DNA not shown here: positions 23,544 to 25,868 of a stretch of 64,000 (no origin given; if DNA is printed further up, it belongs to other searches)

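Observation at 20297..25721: Adjacent giant paralogs with a shared HDG-x2-H membrane core, one of them carrying a secreted ~480-aa N-terminal domain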

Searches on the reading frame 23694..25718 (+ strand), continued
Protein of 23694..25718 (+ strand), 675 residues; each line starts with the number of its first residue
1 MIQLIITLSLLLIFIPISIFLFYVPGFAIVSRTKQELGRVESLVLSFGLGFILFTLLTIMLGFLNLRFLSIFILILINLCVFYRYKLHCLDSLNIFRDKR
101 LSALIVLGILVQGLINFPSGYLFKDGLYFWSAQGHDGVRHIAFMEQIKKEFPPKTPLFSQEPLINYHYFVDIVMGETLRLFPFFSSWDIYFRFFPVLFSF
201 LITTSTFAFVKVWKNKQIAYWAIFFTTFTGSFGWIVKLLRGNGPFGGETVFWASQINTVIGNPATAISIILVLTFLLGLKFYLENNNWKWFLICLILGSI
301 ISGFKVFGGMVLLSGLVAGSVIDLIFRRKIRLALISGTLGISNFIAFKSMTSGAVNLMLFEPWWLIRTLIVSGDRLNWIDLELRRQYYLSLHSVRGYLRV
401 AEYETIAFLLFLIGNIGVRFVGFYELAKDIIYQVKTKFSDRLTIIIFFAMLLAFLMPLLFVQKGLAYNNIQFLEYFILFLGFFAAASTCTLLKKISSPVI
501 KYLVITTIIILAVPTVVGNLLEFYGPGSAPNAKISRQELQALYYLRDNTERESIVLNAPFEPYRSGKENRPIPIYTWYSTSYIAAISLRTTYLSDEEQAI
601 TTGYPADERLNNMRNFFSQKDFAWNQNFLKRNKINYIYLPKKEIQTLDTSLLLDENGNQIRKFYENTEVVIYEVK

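Call 69: fold_search(model_id=the predicted structure, library=pdb)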
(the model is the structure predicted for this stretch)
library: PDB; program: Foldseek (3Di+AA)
matches with E <= 10: 226; with E <= 0.001: 23
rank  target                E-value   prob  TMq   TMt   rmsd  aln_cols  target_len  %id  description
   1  9n9j_I                1.2e-08  1.00  0.46  0.44  16.0       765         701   11  Structure of a GRP94 folding intermediate engaged with a CCDC134- and FKBP11-bound secretory translocon (released 2025-11-19)
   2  8b6l_I                2.7e-08  1.00  0.47  0.47  14.6       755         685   11  Subtomogram average of the human Sec61-TRAP-OSTA-translocon (released 2022-12-07)
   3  7zlh_A                3.6e-08  1.00  0.47  0.48  12.9       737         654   10  Cryo-EM structure of C-mannosyltransferase CeDPY19, in apo state, bound to CMT2-Fab and anti-Fab nanobody (released 2023-01-11)
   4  8pn9_A                5.5e-08  1.00  0.45  0.46  14.7       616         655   12  Structure of human oligosaccharyltransferase OST-A complex bound to NGI-1 (released 2024-05-08)
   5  6s7t_A                7.1e-08  1.00  0.45  0.43  15.2       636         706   12  Cryo-EM structure of human oligosaccharyltransferase complex OST-B (released 2019-12-18)
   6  7zlg_A                7.1e-08  1.00  0.46  0.47  12.2       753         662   10  Cryo-EM structure of C-mannosyltransferase CeDPY19, in complex with acceptor peptide and bound to CMT2-Fab and anti-Fa (released 2023-01-11)
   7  6ftg_5                1.0e-07  1.00  0.47  0.49  15.1       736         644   12  Subtomogram average of OST-containing ribosome-translocon complexes from canine rough microsomal membranes (released 2018-03-21)
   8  6s7o_A                1.7e-07  1.00  0.49  0.50  13.7       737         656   11  Cryo-EM structure of human oligosaccharyltransferase complex OST-A (released 2019-12-18)
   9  7zli_A                3.1e-07  1.00  0.47  0.47  12.5       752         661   10  Cryo-EM structure of C-mannosyltransferase CeDPY19, in complex with Dol25-P-Man and bound to CMT2-Fab and anti-Fab nan (released 2023-01-11)
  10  6ezn_F                3.2e-07  1.00  0.49  0.50  13.4       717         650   11  Cryo-EM structure of the yeast oligosaccharyltransferase (OST) complex (released 2018-01-17)
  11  8age_A                3.9e-07  1.00  0.46  0.48  12.6       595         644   12  Structure of yeast oligosaccharylransferase complex with acceptor peptide bound (released 2022-12-07)
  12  6c26_A                5.1e-07  1.00  0.47  0.49  13.7       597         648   13  The Cryo-EM structure of a eukaryotic oligosaccharyl transferase complex (released 2018-01-31)
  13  3rce_A                5.3e-07  1.00  0.44  0.43   9.4       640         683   15  Bacterial oligosaccharyltransferase PglB (released 2011-06-15)
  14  7e9s_A                5.6e-07  1.00  0.46  0.37  14.1       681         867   12  Archaeal oligosaccharyltransferase AglB from Archaeoglobus fulgidus in complex with an inhibitory peptide and a dolich (released 2021-09-08)
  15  7oci_F                9.3e-07  1.00  0.50  0.52  12.3       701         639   11  Cryo-EM structure of yeast Ost6p containing oligosaccharyltransferase complex (released 2022-02-16)
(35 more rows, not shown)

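Call 70: search_protein_families(library=pfam, alignment_id=A1, max_evalue=0.1)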
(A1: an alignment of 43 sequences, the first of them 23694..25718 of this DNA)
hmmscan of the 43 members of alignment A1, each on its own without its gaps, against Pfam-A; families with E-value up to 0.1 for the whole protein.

A. member 1, window:23694-25718:+ (675 aa): 0 families

B. families by the number of members that match (of 43 scanned): 6 families
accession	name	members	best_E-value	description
PF12944.13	HAV_VP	1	0.017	Hepatitis A virus viral protein VP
PF22777.1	VKGC_lumenal_dom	1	0.02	Vitamin K-dependent gamma-carboxylase, lumenal domain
PF20176.3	DUF6541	1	0.021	Family of unknown function (DUF6541)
PF09842.14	DUF2069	1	0.024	Predicted membrane protein (DUF2069)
PF13624.11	SurA_N_3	1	0.029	SurA-like N-terminal domain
PF02744.22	GalP_UDP_tr_C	1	0.085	Galactose-1-phosphate uridyl transferase, C-terminal domain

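Call 71: search_protein_families(library=ncbifam, alignment_id=A1, max_evalue=0.1)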
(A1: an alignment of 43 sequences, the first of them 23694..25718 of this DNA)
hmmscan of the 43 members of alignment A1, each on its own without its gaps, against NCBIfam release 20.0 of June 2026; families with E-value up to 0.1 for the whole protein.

A. member 1, window:23694-25718:+ (675 aa): 1 family
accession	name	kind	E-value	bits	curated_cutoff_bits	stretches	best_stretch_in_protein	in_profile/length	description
TIGR03662.1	Chlor_Arch_YYY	subfamily_domain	2.9e-05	22.9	300.25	1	267-675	310-727/727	chlor_Arch_YYY domain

B. families by the number of members that match (of 43 scanned): 1 family
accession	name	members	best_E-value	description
TIGR03662.1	Chlor_Arch_YYY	2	2.9e-05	chlor_Arch_YYY domain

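Call 80: search_protein_families(library=pfam, proteins=[L080:2491-4056:+, L080:4063-4821:+, L080:4821-6407:+, L080:6821-8539:+, L080:11717-12613:+, L080:12619-13524:+, L080:13518-14285:+, L080:14285-15307:+, L080:15273-17603:+, L080:17603-19144:+], max_evalue=0.001)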
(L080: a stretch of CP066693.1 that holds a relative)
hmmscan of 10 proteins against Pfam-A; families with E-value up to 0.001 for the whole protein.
L080:2491-4056:+ (522 aa): 1 family
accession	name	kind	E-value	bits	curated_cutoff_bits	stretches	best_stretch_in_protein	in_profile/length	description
PF13231.12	PMT_2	-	1.5e-08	35.5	26.1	1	98-249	4-159/160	Dolichyl-phosphate-mannose-protein mannosyltransferase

L080:4063-4821:+ (253 aa): 2 families
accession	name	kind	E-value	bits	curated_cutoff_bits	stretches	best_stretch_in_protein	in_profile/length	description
PF00535.33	Glycos_transf_2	-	2.2e-26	93.2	23.3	1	7-170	1-167/168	Glycosyl transferase family 2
PF10111.15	Glyco_tranf_2_2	-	5.6e-06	26.5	27.3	1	7-106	1-100/276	Glycosyltransferase like family 2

L080:4821-6407:+ (529 aa): 2 families
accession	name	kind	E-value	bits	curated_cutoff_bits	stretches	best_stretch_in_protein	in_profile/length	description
PF13231.12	PMT_2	-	6.8e-12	46.3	26.1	1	66-216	4-154/160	Dolichyl-phosphate-mannose-protein mannosyltransferase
PF02366.24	PMT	-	0.00012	22.2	22.7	1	63-227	61-238/245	Dolichyl-phosphate-mannose-protein mannosyltransferase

L080:6821-8539:+ (573 aa): 1 family
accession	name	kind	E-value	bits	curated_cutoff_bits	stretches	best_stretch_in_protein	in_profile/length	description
PF10131.15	PTPS_related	-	1.4e-05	24.3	26.4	1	67-410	1-309/621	6-pyruvoyl-tetrahydropterin synthase related domain; membrane protein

L080:11717-12613:+ (299 aa): 3 families
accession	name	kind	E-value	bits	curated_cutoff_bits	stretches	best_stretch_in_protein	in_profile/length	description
PF00535.33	Glycos_transf_2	-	3.2e-22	79.7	23.3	1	5-135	1-143/168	Glycosyl transferase family 2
PF13704.12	Glyco_tranf_2_4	-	0.00014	22.8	27.5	1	12-85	2-82/98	Glycosyl transferase family 2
PF10111.15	Glyco_tranf_2_2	-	0.00045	20.2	27.3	1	6-98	2-105/276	Glycosyltransferase like family 2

L080:12619-13524:+ (302 aa): 5 families
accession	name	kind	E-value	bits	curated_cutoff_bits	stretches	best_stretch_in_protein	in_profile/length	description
PF13641.12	Glyco_tranf_2_3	-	2.7e-22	80.4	27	1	5-237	4-216/230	Glycosyltransferase like family 2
PF00535.33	Glycos_transf_2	-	3.3e-15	56.9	23.3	1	6-195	2-167/168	Glycosyl transferase family 2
PF13632.12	Glyco_trans_2_3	-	1.1e-12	48.7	27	1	87-278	1-165/198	Glycosyl transferase family group 2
PF13506.12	Glyco_transf_21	-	1.8e-07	31.2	21.7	1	76-236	22-158/174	Glycosyl transferase family 21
PF10111.15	Glyco_tranf_2_2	-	3.4e-05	23.9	27.3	1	33-230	29-214/276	Glycosyltransferase like family 2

L080:13518-14285:+ (256 aa): 3 families
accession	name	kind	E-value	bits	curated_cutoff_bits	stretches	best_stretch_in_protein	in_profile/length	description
PF00535.33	Glycos_transf_2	-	1e-16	61.8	23.3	1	7-104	2-105/168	Glycosyl transferase family 2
PF13704.12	Glyco_tranf_2_4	-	6.7e-07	30.2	27.5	1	13-88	2-82/98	Glycosyl transferase family 2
PF10111.15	Glyco_tranf_2_2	-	0.00048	20.1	27.3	1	12-90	7-94/276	Glycosyltransferase like family 2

L080:14285-15307:+ (341 aa): 3 families
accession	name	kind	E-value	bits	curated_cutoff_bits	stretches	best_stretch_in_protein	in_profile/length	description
PF00534.26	Glycos_transf_1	-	9.6e-22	77.8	26.4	1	148-321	9-169/172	Glycosyl transferases group 1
PF13692.12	Glyco_trans_1_4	-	2.6e-15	57.4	27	1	155-302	2-134/142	Glycosyl transferases group 1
PF13439.12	Glyco_transf_4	-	9.6e-06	26.2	28.5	0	14-146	2-169/170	Glycosyltransferase Family 4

L080:15273-17603:+ (777 aa): 1 family
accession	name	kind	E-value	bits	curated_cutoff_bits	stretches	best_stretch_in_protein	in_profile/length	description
PF09586.16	YfhO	-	6.1e-22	78.3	28.5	2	132-681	93-643/835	Bacterial membrane protein YfhO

L080:17603-19144:+ (514 aa): 1 family
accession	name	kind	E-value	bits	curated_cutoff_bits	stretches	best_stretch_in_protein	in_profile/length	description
PF02366.24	PMT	-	0.00076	19.6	22.7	1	64-209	63-212/245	Dolichyl-phosphate-mannose-protein mannosyltransferase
